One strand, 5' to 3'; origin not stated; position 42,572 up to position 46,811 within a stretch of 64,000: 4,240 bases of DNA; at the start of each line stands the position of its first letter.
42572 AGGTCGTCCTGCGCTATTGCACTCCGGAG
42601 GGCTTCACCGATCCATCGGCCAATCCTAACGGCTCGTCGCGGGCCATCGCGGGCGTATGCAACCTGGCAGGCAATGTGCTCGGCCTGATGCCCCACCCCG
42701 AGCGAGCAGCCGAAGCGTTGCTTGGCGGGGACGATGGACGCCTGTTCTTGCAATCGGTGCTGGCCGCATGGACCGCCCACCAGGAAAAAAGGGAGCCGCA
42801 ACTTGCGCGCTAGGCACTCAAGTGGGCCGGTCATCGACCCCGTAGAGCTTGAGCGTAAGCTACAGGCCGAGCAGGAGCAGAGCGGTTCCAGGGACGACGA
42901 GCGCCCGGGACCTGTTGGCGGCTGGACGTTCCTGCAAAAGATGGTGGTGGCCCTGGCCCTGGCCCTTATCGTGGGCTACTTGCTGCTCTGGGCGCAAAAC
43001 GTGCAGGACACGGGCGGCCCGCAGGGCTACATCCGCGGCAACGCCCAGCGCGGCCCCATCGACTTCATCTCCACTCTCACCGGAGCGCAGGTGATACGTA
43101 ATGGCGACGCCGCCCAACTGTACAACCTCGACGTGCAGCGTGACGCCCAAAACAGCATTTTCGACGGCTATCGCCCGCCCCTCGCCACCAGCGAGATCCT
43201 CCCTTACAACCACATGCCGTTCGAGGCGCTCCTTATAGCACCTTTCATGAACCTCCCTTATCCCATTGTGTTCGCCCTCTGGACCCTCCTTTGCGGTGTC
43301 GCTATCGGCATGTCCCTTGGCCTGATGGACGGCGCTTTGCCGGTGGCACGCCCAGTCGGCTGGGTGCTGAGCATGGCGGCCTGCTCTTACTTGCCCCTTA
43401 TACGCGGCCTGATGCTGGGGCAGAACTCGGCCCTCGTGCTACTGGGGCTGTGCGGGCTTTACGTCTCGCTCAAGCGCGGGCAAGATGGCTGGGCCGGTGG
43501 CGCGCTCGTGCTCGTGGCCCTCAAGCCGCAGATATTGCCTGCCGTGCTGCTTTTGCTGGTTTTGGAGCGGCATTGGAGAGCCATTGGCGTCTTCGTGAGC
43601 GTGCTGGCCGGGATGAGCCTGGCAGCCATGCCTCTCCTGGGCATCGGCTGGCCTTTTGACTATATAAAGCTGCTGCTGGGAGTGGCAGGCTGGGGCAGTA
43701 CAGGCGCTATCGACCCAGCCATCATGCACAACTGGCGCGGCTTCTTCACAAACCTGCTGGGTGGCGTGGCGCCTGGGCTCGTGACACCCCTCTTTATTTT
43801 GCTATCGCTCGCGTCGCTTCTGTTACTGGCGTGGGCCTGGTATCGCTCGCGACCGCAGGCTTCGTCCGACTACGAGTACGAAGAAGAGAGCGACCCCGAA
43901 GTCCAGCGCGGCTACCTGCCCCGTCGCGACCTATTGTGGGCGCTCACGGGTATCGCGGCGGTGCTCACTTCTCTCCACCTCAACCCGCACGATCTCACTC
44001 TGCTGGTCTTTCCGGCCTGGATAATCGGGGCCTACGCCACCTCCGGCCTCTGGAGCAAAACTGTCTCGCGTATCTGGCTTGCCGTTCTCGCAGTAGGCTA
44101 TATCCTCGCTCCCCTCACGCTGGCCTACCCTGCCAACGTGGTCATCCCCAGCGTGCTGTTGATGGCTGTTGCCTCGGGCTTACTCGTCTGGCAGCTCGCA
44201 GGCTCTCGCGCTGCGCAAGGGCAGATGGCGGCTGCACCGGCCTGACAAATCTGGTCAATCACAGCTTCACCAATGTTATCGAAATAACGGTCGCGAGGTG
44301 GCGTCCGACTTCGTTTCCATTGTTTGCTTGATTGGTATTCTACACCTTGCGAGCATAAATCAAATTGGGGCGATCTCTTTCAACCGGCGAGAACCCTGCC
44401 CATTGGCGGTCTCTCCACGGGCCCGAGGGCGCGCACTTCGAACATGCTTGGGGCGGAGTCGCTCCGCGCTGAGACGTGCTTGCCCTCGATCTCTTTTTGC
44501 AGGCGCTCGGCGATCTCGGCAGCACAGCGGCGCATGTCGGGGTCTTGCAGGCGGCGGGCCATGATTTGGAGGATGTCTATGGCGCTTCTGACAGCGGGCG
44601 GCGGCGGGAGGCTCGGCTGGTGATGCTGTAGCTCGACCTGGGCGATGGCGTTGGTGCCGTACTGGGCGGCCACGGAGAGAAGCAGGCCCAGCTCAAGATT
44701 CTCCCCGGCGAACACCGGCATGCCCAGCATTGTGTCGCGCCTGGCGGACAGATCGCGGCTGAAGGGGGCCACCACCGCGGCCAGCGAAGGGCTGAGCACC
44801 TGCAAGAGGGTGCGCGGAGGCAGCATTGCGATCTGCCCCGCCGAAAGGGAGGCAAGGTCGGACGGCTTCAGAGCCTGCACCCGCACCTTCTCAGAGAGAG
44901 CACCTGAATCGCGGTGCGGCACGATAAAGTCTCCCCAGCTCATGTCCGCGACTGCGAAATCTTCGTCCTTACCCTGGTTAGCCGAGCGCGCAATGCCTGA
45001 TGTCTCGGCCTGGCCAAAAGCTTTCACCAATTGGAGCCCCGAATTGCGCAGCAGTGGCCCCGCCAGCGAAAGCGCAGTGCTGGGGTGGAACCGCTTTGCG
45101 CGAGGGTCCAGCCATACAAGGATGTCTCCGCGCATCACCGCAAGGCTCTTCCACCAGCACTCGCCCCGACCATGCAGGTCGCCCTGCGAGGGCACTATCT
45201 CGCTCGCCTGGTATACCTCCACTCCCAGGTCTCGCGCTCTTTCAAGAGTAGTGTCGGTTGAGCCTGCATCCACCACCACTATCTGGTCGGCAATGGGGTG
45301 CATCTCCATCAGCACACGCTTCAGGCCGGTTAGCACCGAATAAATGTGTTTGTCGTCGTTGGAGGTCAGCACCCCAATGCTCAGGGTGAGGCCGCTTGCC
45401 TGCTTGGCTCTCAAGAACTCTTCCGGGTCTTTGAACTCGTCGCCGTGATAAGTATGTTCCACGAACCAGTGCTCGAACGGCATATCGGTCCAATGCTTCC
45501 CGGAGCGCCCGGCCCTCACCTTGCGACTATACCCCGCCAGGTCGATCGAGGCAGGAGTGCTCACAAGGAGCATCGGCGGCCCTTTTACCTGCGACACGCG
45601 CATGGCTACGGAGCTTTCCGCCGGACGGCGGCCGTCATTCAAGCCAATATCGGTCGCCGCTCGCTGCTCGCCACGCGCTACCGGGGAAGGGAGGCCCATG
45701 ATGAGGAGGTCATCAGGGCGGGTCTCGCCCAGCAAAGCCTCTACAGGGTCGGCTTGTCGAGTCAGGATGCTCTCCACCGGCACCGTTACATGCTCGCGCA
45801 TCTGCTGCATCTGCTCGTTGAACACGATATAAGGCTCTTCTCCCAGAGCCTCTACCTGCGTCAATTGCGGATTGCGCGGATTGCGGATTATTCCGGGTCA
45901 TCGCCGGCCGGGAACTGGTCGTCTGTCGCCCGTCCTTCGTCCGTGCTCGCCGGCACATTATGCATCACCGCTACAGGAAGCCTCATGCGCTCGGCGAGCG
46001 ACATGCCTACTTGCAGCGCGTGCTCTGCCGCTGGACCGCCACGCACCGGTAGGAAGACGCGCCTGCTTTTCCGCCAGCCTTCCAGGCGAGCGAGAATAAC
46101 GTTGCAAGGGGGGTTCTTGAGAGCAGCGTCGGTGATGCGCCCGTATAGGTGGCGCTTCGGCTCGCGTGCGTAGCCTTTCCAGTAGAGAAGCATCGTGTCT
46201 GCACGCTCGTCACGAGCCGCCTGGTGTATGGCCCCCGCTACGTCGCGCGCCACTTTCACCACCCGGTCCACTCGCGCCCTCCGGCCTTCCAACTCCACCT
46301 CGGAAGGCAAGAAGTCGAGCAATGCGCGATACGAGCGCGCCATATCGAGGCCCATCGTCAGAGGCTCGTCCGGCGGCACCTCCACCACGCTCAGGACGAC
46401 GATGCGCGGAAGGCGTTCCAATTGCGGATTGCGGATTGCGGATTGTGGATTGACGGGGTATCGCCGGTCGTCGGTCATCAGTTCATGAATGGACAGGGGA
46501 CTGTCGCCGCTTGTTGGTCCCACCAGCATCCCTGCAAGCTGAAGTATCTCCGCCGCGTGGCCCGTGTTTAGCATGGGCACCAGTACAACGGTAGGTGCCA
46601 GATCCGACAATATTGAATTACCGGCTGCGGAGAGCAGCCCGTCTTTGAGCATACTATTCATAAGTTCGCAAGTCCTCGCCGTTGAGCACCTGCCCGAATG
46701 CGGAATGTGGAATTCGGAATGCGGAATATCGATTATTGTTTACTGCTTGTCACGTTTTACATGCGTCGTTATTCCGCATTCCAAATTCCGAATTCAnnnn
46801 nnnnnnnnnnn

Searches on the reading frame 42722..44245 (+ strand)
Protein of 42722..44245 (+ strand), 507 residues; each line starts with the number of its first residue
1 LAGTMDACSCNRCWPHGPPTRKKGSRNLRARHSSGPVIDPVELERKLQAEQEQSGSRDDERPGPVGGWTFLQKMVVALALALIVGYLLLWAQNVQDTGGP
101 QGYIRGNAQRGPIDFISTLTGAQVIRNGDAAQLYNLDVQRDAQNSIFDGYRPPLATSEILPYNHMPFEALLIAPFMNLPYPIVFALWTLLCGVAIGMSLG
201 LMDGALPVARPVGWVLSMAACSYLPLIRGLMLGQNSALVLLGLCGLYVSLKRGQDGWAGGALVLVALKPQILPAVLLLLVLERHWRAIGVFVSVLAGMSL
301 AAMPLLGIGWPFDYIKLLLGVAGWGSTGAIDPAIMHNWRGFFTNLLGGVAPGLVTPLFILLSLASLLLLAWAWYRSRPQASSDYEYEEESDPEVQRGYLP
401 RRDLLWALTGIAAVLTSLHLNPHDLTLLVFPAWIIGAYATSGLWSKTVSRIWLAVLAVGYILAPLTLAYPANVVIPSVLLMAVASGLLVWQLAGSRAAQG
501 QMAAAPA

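Call 3: search_protein_families(library=pfam, proteins=[window:42722-44245:+], max_evalue=0.01)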
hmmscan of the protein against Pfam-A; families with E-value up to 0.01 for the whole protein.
window:42722-44245:+ (507 aa): 1 family
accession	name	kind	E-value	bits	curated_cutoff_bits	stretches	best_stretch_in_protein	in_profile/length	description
PF09594.16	GT87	-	2.4e-19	70.4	25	1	166-378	5-218/237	Glycosyltransferase family 87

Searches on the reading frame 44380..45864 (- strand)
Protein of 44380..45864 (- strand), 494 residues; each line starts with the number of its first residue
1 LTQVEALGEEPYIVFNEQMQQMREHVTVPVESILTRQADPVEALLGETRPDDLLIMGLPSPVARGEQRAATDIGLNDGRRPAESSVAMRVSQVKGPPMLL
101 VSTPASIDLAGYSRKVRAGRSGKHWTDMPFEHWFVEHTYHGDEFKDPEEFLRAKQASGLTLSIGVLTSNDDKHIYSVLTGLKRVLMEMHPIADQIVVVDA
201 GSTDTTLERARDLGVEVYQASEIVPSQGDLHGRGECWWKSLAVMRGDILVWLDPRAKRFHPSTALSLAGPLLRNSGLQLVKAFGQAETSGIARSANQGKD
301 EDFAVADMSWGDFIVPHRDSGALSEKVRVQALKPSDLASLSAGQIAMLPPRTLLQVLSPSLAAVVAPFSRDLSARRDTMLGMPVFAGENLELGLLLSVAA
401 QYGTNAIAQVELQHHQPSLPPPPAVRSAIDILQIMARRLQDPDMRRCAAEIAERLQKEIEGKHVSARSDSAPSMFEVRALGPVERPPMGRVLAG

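Call 3: search_protein_families(library=pfam, proteins=[window:44380-45864:-], max_evalue=0.01)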
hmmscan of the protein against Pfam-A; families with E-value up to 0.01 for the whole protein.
window:44380-45864:- (494 aa): 0 families

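Call 25: search_protein_families(library=padloc, proteins=[window:44380-45864:-], max_evalue=0.01)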
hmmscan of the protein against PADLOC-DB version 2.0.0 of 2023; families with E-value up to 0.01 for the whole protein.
window:44380-45864:- (494 aa): 0 families

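Call 35: find_homologous_proteins(query=window:44380-45864:-, max_evalue=0.001)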
Query window:44380-45864:- (494 aa): 111 proteins with E <= 0.001 among 8000 candidates.
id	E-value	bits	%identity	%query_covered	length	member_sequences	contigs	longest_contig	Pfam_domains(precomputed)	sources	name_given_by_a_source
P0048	0.0e+0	1094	100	100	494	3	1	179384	-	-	-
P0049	1.7e-294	995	91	100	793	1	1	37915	PF00582.33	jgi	jgi:glucosyl-3-phosphoglycerate synthase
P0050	2.0e-236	803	75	99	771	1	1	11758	PF00582.33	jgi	jgi:glucosyl-3-phosphoglycerate synthase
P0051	7.2e-234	795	74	100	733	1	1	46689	PF00582.33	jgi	jgi:glucosyl-3-phosphoglycerate synthase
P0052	7.7e-229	778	73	100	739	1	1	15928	PF00582.33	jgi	jgi:glucosyl-3-phosphoglycerate synthase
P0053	2.3e-222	757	72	99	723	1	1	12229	PF00582.33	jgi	jgi:glucosyl-3-phosphoglycerate synthase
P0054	5.4e-219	746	70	99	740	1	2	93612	PF00582.33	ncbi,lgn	ncbi:MAG: hypothetical protein ABI670_10495 [Chloroflexota bacterium]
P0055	1.2e-212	725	67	99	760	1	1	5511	PF00582.33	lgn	-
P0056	8.5e-200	682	65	100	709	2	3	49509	PF00582.33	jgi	jgi:glucosyl-3-phosphoglycerate synthase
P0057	2.7e-196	671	64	99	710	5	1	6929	PF00582.33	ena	-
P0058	1.3e-190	652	62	100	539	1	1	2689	-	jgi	jgi:glucosyl-3-phosphoglycerate synthase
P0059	1.2e-186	639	62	99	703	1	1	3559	PF00582.33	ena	-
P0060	1.6e-185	635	61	100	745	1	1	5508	PF00582.33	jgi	jgi:glucosyl-3-phosphoglycerate synthase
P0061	6.2e-182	624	58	99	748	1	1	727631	PF00535.33,PF00582.33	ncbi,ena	-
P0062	7.2e-181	620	60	100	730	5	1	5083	PF00582.33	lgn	-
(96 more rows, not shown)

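Call 36: search_protein_families(library=ncbifam, proteins=[window:44380-45864:-], max_evalue=0.01)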
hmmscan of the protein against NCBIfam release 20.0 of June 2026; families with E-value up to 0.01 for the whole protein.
window:44380-45864:- (494 aa): 3 families
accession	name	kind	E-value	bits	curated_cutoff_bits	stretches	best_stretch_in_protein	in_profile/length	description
NF010496.0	PRK13915.1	equivalog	1.9e-47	161.8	262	2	130-283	5-154/307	glucosyl-3-phosphoglycerate synthase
TIGR04283.1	glyco_like_mftF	equivalog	0.0011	18.6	182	1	161-221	1-57/221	TIGR04283 family arsenosugar biosynthesis glycosyltransferase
TIGR04182.1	glyco_TIGR04182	equivalog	0.0085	15.5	325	0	167-275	8-101/293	S-layer glycoprotein N-glycosyltransferase AglJ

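Call 57: search_solved_structures(query=window:44380-45864:-, max_evalue=0.001, show_alignments=1)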
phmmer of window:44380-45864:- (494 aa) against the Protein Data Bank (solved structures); distinct sequences matched with E-value up to 0.001: 7.
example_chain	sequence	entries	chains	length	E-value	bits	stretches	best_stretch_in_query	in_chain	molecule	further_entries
3f1y_A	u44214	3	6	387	5.4e-33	117.6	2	132-283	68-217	Mannosyl-3-phosphoglycerate synthase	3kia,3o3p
4y6n_A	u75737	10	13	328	8.4e-26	93.9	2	156-285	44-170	Glucosyl-3-phosphoglycerate synthase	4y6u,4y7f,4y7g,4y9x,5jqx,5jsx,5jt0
3e25_A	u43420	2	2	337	8.7e-26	93.8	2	156-285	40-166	Putative uncharacterized protein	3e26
4ddz_A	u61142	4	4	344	1e-25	93.6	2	156-285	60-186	GLUCOSYL-3-PHOSPHOGLYCERATE SYNTHASE (GpgS) | Glucosyl-3-phosphoglycerate synthase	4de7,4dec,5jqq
3ckj_A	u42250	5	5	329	1.5e-24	89.8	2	132-285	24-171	Putative uncharacterized protein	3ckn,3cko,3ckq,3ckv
7pdo_A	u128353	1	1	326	2.7e-23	85.6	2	127-286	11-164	Glucosyl-3-phosphoglycerate synthase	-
7p5l_A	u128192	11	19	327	2.8e-23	85.5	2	127-286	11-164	Glucosyl-3-phosphoglycerate synthase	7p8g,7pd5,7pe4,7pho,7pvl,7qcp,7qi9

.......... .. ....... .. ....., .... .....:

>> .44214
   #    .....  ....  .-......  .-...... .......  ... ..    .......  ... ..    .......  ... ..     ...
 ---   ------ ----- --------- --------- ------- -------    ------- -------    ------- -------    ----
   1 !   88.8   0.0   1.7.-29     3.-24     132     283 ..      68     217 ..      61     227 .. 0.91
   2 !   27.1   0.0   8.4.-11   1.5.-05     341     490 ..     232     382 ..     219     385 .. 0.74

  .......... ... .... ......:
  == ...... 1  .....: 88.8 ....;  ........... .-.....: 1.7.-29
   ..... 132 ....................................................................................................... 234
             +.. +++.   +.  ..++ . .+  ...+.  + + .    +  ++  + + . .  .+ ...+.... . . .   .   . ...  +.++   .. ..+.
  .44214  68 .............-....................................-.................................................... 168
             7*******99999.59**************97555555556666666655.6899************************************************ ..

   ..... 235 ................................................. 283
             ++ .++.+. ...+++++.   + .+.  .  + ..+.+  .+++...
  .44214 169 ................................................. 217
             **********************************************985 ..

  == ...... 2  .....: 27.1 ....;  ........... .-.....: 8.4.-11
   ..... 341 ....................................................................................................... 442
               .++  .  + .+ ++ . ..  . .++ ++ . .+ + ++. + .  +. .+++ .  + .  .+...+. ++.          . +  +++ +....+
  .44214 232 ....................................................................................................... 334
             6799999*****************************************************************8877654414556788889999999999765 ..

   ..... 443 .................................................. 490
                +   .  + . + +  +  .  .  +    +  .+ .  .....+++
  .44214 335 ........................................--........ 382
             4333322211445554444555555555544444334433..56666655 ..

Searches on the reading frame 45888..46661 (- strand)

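Call 3: search_protein_families(library=pfam, proteins=[window:45888-46661:-], max_evalue=0.01)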
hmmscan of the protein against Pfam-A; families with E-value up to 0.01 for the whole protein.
window:45888-46661:- (257 aa): 1 family
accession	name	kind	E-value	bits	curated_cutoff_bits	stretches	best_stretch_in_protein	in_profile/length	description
PF00582.32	Usp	-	8.2e-11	43.1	24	1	86-192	32-141/141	Universal stress protein family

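Call 25: search_protein_families(library=padloc, proteins=[window:45888-46661:-], max_evalue=0.01)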
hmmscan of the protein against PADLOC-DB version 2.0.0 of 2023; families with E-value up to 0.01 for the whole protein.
window:45888-46661:- (257 aa): 0 families

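Call 36: search_protein_families(library=ncbifam, proteins=[window:45888-46661:-], max_evalue=0.01)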
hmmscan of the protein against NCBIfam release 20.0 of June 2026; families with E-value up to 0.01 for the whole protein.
window:45888-46661:- (257 aa): 0 families
